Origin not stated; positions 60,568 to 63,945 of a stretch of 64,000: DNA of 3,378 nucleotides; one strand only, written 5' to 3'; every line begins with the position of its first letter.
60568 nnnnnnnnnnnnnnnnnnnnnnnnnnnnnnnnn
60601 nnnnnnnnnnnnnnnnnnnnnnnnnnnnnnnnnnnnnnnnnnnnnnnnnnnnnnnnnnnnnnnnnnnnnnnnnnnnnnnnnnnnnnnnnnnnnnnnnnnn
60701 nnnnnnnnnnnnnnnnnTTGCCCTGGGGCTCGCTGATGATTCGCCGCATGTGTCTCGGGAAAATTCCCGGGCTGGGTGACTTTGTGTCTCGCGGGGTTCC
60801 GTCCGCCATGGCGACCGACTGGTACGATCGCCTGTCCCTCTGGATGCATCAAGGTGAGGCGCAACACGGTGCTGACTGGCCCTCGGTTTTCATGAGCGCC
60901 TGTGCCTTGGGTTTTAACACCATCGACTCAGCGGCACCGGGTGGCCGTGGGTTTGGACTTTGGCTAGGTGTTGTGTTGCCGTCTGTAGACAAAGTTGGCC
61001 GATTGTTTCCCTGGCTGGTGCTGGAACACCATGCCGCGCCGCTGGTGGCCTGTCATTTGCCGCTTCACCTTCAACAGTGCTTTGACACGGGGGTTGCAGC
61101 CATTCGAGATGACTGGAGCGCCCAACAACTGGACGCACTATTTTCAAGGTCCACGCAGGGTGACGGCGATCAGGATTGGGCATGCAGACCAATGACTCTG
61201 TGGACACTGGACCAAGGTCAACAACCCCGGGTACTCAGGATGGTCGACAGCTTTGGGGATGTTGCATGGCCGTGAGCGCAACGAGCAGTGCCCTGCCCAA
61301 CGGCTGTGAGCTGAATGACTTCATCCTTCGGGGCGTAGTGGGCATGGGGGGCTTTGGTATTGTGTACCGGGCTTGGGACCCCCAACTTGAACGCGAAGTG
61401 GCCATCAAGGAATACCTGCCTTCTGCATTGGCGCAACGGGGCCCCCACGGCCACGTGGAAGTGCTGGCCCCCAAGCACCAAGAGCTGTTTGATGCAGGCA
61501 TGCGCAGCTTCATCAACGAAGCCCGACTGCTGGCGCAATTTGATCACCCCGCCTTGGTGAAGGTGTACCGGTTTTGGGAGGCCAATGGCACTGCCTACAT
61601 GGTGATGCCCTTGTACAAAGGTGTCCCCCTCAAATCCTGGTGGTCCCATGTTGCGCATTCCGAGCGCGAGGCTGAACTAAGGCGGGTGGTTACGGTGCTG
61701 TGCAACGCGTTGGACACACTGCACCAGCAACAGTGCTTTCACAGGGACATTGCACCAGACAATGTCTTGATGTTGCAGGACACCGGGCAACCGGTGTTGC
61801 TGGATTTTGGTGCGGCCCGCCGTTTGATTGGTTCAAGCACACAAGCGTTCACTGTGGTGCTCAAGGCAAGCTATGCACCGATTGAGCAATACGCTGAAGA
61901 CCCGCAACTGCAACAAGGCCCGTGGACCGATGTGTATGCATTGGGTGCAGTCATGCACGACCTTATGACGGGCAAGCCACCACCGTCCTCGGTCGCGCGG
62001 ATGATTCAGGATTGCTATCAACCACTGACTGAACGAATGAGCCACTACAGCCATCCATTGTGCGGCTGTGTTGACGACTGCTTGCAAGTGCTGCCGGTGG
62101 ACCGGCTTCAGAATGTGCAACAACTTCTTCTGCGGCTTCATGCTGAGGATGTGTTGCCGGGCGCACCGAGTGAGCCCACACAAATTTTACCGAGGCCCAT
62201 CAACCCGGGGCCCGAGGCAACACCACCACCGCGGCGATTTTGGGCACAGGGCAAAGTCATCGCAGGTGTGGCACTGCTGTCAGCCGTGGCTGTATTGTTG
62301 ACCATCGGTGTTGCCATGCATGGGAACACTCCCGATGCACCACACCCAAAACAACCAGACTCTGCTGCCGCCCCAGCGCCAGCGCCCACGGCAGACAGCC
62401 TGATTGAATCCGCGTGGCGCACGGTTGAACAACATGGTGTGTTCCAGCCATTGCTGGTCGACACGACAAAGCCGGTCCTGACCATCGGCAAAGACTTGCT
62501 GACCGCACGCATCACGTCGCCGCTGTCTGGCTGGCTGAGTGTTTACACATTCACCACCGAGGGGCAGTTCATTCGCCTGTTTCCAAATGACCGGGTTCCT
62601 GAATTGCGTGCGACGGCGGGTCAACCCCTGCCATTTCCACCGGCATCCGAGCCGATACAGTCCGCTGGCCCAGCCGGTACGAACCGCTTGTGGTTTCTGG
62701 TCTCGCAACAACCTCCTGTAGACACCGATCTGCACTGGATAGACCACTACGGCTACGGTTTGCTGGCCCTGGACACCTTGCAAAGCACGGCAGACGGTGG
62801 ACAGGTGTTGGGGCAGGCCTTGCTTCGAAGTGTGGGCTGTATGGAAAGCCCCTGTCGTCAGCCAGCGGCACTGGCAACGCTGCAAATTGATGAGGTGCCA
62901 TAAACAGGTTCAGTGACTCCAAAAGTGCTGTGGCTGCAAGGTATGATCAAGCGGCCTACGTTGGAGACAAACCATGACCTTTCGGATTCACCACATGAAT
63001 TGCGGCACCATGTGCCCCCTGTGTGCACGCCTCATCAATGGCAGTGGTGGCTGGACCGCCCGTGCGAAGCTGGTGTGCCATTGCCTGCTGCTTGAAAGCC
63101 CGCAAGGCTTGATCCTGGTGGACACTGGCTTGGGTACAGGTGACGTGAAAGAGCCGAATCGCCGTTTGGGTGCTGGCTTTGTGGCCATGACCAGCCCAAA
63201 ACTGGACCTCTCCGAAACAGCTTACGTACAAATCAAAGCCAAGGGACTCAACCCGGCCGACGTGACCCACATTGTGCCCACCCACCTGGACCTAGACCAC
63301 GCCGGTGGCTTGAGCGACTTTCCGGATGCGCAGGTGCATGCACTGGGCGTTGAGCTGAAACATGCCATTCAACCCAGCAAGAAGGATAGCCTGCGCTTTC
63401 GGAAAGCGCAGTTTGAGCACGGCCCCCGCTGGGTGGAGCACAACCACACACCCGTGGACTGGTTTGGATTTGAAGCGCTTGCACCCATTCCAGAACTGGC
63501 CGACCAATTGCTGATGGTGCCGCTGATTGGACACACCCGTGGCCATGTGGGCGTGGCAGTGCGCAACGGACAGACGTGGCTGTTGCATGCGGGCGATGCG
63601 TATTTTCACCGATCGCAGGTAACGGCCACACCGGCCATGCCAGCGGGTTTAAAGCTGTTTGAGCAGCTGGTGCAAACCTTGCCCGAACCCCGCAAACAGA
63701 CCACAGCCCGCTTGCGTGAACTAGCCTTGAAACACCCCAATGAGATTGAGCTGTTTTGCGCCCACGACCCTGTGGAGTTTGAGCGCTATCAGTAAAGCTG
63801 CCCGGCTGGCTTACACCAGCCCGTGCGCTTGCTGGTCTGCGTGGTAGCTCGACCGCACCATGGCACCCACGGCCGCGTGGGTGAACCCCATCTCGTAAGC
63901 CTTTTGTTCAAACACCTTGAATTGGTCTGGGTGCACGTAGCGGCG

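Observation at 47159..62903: Incomplete T6SS locus: membrane complex, spike and Thr-phosphorylation regulators only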

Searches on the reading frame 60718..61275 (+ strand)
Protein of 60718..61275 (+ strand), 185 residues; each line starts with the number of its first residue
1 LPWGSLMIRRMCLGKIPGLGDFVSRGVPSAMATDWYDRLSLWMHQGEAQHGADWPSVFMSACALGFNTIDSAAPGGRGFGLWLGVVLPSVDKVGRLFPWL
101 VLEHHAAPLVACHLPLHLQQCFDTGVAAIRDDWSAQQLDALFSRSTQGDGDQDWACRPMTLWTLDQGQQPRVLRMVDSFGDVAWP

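Call 5: search_protein_families(library=pfam, proteins=[window:60718-61275:+], max_evalue=0.01)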
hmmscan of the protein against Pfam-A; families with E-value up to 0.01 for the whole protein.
window:60718-61275:+ (185 aa): 1 family
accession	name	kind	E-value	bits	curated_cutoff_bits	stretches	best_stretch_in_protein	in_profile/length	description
PF09867.14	TagF_N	-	6.1e-19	68.8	27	1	12-139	2-129/135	TagF N-terminal domain, Type VI secretion system-associated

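Call 68: search_protein_families(library=ncbifam, proteins=[window:60736-61275:+], max_evalue=0.01)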
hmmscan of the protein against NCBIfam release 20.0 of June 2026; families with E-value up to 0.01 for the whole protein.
window:60736-61275:+ (179 aa): 1 family
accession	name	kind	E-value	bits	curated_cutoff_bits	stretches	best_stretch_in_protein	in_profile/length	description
TIGR03373.1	VI_minor_4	hypoth_equivalog_domain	3.2e-18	66.2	41.2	1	6-101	2-93/136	type VI secretion system-associated protein TagF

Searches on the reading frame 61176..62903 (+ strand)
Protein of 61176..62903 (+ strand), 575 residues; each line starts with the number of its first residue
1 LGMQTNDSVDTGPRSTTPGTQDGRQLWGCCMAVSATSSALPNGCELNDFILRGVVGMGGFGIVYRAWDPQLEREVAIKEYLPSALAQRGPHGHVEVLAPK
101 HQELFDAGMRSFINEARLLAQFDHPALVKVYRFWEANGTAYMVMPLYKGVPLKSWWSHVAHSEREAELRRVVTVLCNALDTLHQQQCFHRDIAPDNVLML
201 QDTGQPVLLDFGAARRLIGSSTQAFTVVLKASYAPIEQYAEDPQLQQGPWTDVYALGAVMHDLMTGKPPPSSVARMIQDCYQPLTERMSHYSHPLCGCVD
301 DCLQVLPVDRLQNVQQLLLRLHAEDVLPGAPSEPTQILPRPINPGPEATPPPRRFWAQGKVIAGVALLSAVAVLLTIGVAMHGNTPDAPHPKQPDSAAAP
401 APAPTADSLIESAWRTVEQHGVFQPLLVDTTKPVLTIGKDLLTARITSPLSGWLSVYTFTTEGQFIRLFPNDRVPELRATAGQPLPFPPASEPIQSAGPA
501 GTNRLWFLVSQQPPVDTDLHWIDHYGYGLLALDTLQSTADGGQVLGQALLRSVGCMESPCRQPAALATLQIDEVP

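Call 5: search_protein_families(library=pfam, proteins=[window:61176-62903:+], max_evalue=0.01)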
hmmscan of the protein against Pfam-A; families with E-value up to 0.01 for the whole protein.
window:61176-62903:+ (575 aa): 5 families
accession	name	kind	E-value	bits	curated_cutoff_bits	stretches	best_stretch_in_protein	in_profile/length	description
PF00069.31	Pkinase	-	2.7e-30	106.1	31.7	1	53-312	5-253/263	Protein kinase domain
PF07714.23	PK_Tyr_Ser-Thr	-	2.6e-19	70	23.1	1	106-308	42-246/258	Protein tyrosine and serine/threonine kinase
PF14326.11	DUF4384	-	4.3e-06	27.2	27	1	440-513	6-81/81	Domain of unknown function (DUF4384)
PF03109.22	ABC1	-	4.9e-06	26.3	22.9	1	133-230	136-230/244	ABC1 atypical kinase-like domain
PF01636.29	APH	-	0.00034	20.9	23.2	0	159-214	139-197/239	Phosphotransferase enzyme family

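Call 73: find_encoding_contigs(protein=window:61266-62903:+, flank=10000, max_places=10)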
Protein window:61266-62903:+ (545 aa): 7 contigs read that carry it; 3 places shown.
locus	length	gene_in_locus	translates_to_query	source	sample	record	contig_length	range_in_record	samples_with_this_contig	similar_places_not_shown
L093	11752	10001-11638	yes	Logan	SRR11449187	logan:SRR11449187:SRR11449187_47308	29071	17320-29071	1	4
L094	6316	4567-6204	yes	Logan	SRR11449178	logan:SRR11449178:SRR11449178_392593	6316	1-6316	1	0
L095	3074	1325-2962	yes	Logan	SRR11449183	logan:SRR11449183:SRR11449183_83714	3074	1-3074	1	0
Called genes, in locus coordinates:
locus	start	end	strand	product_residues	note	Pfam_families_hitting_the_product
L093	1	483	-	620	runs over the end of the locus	-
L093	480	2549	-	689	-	PF05954:Phage_GPD, PF04717:Phage_base_V, PF20093:DUF6484 (weak), PF22178:Gp5_trimer_C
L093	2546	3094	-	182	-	PF00691:OmpA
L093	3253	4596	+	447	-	PF05936:T6SS_VasE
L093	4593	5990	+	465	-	PF09850:DotU, PF00691:OmpA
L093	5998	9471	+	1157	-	PF14331:IcmF-related_N, PF06761:IcmF-related, PF06744:IcmF_C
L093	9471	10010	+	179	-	PF09867:TagF_N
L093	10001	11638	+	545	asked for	PF00069:Pkinase, PF07714:PK_Tyr_Ser-Thr, PF03109:ABC1 (weak), PF14326:DUF4384 (weak)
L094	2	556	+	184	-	?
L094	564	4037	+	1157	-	PF14331:IcmF-related_N, PF06761:IcmF-related, PF06744:IcmF_C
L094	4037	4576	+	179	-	PF09867:TagF_N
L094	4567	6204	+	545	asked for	PF00069:Pkinase, PF07714:PK_Tyr_Ser-Thr, PF03109:ABC1 (weak), PF14326:DUF4384 (weak)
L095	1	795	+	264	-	?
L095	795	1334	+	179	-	PF09867:TagF_N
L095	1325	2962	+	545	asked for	PF00069:Pkinase, PF07714:PK_Tyr_Ser-Thr, PF03109:ABC1 (weak), PF14326:DUF4384 (weak)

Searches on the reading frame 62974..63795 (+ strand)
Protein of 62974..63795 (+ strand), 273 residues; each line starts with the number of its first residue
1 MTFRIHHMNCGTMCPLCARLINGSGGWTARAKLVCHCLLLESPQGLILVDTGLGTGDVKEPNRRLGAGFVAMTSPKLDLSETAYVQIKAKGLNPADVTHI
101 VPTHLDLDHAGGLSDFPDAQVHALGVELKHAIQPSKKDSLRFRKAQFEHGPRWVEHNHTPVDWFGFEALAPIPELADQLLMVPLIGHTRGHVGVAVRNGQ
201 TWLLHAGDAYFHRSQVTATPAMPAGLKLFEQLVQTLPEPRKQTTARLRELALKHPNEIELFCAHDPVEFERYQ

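Call 5: search_protein_families(library=pfam, proteins=[window:62974-63795:+], max_evalue=0.01)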
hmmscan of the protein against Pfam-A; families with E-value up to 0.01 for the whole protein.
window:62974-63795:+ (273 aa): 1 family
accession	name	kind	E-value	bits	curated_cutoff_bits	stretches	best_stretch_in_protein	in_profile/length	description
PF00753.33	Lactamase_B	-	1e-15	58.7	22.7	1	33-220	4-161/196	Metallo-beta-lactamase superfamily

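Call 37: find_encoding_contigs(protein=window:62974-63795:+, flank=10000, max_places=4)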
Protein window:62974-63795:+ (273 aa): no gene with exactly this product is on record in the collection.

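Call 38: find_encoding_contigs(protein=window:62995-63795:+, flank=10000, max_places=4)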
Protein window:62995-63795:+ (266 aa): no gene with exactly this product is on record in the collection.
